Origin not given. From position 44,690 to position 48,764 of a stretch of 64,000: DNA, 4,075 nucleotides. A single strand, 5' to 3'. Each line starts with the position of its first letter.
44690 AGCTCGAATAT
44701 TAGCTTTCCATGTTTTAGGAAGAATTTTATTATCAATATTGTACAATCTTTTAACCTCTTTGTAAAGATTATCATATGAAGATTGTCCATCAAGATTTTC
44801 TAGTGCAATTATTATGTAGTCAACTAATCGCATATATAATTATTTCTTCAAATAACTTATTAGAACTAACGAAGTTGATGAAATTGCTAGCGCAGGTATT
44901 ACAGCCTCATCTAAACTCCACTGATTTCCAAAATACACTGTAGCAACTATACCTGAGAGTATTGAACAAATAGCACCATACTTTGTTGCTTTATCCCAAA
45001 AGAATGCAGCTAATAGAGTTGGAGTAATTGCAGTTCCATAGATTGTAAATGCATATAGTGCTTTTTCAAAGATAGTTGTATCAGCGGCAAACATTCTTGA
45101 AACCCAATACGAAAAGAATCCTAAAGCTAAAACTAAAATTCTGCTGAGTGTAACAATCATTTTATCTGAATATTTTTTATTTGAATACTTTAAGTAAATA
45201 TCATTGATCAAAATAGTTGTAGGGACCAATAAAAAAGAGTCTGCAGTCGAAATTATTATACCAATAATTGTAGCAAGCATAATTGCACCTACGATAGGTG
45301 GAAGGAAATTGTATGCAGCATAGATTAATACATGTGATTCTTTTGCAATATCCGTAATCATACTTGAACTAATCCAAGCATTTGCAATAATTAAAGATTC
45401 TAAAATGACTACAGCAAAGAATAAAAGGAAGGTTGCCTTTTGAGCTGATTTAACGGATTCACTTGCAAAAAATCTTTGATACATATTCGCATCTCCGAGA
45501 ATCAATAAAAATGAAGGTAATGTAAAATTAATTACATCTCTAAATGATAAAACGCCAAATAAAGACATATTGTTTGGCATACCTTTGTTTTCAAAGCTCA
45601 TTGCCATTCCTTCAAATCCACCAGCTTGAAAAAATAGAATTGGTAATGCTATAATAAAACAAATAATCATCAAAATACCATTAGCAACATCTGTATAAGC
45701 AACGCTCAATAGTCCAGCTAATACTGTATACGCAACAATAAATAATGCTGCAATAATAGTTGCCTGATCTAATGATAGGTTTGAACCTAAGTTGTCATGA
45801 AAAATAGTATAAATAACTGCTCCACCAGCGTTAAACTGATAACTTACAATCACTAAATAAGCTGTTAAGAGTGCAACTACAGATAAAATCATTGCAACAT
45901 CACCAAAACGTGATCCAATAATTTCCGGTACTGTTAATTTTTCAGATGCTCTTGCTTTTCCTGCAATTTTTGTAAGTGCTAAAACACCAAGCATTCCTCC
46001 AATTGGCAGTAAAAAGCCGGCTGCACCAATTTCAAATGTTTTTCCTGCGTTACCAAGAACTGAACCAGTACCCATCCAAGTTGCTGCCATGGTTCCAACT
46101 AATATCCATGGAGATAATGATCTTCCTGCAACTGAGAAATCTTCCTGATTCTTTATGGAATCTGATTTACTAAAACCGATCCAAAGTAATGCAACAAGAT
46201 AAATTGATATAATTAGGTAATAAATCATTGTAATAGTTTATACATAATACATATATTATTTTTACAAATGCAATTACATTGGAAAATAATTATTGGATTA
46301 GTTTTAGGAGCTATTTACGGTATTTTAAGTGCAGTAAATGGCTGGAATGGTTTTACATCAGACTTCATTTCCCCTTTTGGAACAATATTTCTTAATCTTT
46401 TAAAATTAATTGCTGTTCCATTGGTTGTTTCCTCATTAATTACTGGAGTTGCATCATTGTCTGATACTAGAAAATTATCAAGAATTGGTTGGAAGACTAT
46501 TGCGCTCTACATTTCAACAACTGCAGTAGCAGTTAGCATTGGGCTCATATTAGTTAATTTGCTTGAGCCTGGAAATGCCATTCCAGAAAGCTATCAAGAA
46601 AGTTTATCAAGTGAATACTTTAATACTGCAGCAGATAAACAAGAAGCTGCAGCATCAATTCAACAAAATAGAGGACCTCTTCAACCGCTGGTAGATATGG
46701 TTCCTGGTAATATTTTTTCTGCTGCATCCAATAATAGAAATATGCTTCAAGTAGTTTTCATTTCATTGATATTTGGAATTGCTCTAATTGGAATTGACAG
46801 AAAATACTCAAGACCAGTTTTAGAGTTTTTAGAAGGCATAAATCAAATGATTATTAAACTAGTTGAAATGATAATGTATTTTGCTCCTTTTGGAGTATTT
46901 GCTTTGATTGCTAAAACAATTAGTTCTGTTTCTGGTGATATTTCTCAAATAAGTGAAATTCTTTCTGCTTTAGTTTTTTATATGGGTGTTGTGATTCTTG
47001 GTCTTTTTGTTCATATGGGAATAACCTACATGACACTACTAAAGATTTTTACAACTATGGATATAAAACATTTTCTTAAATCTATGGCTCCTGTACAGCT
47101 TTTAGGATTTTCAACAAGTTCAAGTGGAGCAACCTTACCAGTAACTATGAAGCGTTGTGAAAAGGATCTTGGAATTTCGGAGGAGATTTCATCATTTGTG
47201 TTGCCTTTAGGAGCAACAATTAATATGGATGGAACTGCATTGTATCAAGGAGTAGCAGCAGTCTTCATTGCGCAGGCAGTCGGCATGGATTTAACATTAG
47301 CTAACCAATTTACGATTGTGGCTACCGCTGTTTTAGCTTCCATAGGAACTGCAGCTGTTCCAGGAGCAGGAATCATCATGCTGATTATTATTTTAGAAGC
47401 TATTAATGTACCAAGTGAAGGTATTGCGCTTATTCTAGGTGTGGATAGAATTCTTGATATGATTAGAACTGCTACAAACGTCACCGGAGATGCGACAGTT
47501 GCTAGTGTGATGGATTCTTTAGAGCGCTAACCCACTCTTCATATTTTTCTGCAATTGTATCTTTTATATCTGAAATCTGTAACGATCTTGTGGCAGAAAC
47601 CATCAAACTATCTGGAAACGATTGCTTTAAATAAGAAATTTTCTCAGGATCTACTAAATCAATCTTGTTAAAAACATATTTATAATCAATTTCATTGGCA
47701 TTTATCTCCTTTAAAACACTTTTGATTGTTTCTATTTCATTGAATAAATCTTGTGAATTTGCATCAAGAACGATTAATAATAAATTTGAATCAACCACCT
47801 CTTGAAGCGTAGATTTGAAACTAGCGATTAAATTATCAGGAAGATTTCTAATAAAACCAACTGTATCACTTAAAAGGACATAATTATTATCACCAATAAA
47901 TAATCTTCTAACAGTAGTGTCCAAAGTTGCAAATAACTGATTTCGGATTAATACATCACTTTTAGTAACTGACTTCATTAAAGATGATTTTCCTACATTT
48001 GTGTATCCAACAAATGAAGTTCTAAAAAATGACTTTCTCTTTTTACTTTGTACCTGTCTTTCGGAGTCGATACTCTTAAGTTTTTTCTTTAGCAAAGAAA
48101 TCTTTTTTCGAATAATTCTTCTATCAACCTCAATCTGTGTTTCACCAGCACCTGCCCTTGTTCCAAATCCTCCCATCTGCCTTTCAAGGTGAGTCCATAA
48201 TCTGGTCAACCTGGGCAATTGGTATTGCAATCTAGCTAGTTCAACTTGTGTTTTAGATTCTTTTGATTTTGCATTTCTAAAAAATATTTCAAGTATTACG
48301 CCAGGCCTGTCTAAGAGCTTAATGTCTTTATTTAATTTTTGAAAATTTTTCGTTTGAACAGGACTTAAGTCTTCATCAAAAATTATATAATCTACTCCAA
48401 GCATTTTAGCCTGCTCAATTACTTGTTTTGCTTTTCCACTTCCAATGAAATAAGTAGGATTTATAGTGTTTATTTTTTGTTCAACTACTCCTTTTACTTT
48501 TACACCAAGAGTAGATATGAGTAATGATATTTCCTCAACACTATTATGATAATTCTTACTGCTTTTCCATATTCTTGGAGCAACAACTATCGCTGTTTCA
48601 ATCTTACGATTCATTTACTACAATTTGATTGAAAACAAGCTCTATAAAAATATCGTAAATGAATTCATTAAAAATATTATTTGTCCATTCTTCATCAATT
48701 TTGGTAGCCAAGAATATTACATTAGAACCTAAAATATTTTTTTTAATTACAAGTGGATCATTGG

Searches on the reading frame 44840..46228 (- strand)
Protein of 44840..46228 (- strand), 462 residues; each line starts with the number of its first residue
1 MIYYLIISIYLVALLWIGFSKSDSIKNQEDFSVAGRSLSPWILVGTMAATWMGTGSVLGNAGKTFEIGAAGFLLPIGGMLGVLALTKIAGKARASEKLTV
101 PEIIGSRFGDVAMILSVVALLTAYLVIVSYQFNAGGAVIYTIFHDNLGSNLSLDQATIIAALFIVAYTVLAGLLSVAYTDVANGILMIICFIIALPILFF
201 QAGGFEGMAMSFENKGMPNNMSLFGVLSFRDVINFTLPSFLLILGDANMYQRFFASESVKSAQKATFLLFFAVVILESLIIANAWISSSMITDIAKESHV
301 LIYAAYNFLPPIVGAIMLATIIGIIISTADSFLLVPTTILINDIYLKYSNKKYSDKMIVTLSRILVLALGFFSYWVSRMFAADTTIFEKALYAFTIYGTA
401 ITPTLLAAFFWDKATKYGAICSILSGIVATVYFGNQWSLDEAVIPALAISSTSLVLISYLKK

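Call 12: search_protein_families(library=pfam, proteins=[window:44840-46228:-], max_evalue=0.001)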
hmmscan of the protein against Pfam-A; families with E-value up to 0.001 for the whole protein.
window:44840-46228:- (462 aa): 1 family
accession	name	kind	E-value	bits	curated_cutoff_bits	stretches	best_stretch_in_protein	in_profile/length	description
PF00474.23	SSF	-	1.3e-43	149.9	22.8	1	31-426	1-406/406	Sodium:solute symporter family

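Call 20: find_related_loci(query=window:44840-46228:-, collection=genome_contigs, flank=10000)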
Query window:44840-46228:- (462 aa) in genome_contigs; peptide patterns used: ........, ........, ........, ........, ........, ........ (x = any residue, [..] = any of these).
327 stretches matched a pattern; 293 encode a relative of the query (tblastn E <= 1e-3); the best 80 are kept; 80 distinct loci.
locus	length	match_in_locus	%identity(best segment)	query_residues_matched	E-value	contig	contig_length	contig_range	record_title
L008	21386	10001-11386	99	1-462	0e+0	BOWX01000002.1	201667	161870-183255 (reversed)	MAG: Candidatus Marinimicrobia bacterium CM1_5m.P33 DNA, sequence2, whole genome shotgun sequence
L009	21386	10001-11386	99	1-462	0e+0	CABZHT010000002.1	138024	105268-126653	MAG: uncultured Candidatus Marinimicrobia bacterium isolate AG-895-O20 genome assembly, contig: AG-895-O20_NODE_2, whole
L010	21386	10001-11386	99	1-462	0e+0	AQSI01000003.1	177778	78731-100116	Marinimicrobia bacterium SCGC AAA298-D23 DRAFT_contig_2_0.3_C, whole genome shotgun sequence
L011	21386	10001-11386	98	1-462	0e+0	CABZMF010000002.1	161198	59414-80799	MAG: uncultured Candidatus Marinimicrobia bacterium isolate AG-337-K10 genome assembly, contig: AG-337-K10_NODE_2, whole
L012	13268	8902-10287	98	1-462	0e+0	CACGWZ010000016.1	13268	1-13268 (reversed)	uncultured Candidatus Marinimicrobia bacterium isolate AG-426-E20 genome assembly, contig: AG-426-E20_NODE_16, whole gen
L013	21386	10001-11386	97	1-462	0e+0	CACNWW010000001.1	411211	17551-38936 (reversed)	MAG: uncultured Candidatus Marinimicrobia bacterium isolate AH-287-F08 genome assembly, contig: AH-287-F08_NODE_1, whole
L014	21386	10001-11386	96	1-462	0e+0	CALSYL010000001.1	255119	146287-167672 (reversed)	MAG: uncultured bacterium isolate PACB-20200310-m36 genome assembly, contig: contig_13992, whole genome shotgun sequence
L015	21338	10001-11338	97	1-446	0e+0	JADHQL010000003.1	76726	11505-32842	MAG: Candidatus Neomarinimicrobiota bacterium isolate BS307-5m-G58 BS307-5m-sub-C23, whole genome shotgun sequence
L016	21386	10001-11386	94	1-462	0e+0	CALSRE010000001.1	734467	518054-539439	MAG: uncultured bacterium isolate C_MB411 genome assembly, contig: contig_22391_C_MB411, whole genome shotgun sequence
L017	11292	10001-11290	100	1-430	0e+0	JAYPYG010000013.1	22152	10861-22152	MAG: Candidatus Neomarinimicrobiota bacterium isolate 139587_S188_maxbin_bins.tsv.079 NODE_2334_length_22152_cov_76.3200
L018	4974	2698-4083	93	1-462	0e+0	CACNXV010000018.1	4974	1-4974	MAG: uncultured Candidatus Marinimicrobia bacterium isolate AH-287-G16 genome assembly, contig: AH-287-G16_NODE_18, whol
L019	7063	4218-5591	93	1-458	0e+0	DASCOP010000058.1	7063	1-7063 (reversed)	MAG TPA_asm: Candidatus Neomarinimicrobiota bacterium isolate Fu_MAG_24 c_000000910334, whole genome shotgun sequence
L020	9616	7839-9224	92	1-462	0e+0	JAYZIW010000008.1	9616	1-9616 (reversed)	MAG: Candidatus Neomarinimicrobiota bacterium isolate XB_MAG245 DB_MAG245_0008, whole genome shotgun sequence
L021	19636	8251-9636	91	1-462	0e+0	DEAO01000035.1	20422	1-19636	MAG TPA_asm: Candidatus Marinimicrobia bacterium UBA2980 UBA2980_contig_2187, whole genome shotgun sequence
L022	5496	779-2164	91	1-462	0e+0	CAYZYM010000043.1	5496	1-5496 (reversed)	MAG TPA_asm: uncultured bacterium isolate SRP092796_co2_46 genome assembly, contig: k141_3396694, whole genome shotgun s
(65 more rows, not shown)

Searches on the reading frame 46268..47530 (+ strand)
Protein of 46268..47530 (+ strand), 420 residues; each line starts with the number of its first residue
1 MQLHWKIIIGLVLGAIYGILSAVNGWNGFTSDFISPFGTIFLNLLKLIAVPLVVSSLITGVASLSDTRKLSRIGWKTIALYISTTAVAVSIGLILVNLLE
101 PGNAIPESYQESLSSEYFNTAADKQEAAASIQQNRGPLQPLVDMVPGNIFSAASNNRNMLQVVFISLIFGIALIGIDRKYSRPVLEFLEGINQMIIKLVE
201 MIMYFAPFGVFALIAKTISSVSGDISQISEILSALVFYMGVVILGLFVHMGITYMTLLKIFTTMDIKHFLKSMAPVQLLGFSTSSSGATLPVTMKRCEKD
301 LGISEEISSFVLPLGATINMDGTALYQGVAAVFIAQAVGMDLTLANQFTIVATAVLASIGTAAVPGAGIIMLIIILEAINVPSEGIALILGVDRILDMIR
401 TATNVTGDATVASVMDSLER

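Call 12: search_protein_families(library=pfam, proteins=[window:46268-47530:+], max_evalue=0.001)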
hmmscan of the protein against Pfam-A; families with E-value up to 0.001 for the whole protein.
window:46268-47530:+ (420 aa): 1 family
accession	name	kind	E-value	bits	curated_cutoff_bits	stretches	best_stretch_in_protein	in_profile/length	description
PF00375.23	SDF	-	7.5e-125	417.4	27.9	1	3-417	1-386/387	Sodium:dicarboxylate symporter family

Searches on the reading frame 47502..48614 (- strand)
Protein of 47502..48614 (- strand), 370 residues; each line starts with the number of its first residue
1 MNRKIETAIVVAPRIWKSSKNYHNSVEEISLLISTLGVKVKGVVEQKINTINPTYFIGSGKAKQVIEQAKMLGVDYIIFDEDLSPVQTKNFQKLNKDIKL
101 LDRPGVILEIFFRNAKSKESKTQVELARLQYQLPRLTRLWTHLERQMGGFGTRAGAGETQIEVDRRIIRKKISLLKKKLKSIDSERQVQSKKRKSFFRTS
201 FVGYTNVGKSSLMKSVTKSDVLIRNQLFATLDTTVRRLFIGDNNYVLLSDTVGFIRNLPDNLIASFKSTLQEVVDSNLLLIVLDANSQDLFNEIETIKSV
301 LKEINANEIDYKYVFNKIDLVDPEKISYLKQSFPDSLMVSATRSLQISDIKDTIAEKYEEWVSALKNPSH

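Call 12: search_protein_families(library=pfam, proteins=[window:47502-48614:-], max_evalue=0.001)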
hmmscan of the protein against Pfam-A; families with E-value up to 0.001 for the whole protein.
window:47502-48614:- (370 aa): 7 families
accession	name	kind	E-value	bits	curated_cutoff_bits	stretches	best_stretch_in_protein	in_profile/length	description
PF16360.10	GTP-bdg_M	-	2.9e-29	101.9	29.5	1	115-193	2-79/79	GTP-binding GTPase Middle Region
PF13167.11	GTP-bdg_N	-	8.9e-22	77.9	25.4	1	24-111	2-88/89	GTP-binding GTPase N-terminal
PF01926.29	MMR_HSR1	-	4.2e-18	66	21.9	1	200-317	3-113/113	50S ribosome-binding GTPase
PF16897.10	MMR_HSR1_Xtn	-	3.2e-06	27.5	35.2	1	306-357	53-103/106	C-terminal region of MMR_HSR1 domain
PF03193.22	RsgA_GTPase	-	6.7e-05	23.2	30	0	278-357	25-107/174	RsgA GTPase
PF00071.28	Ras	-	0.00032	20.8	21.6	1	201-328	4-124/162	Ras family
PF00350.29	Dynamin_N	-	0.00036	21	27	0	201-234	3-36/168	Dynamin family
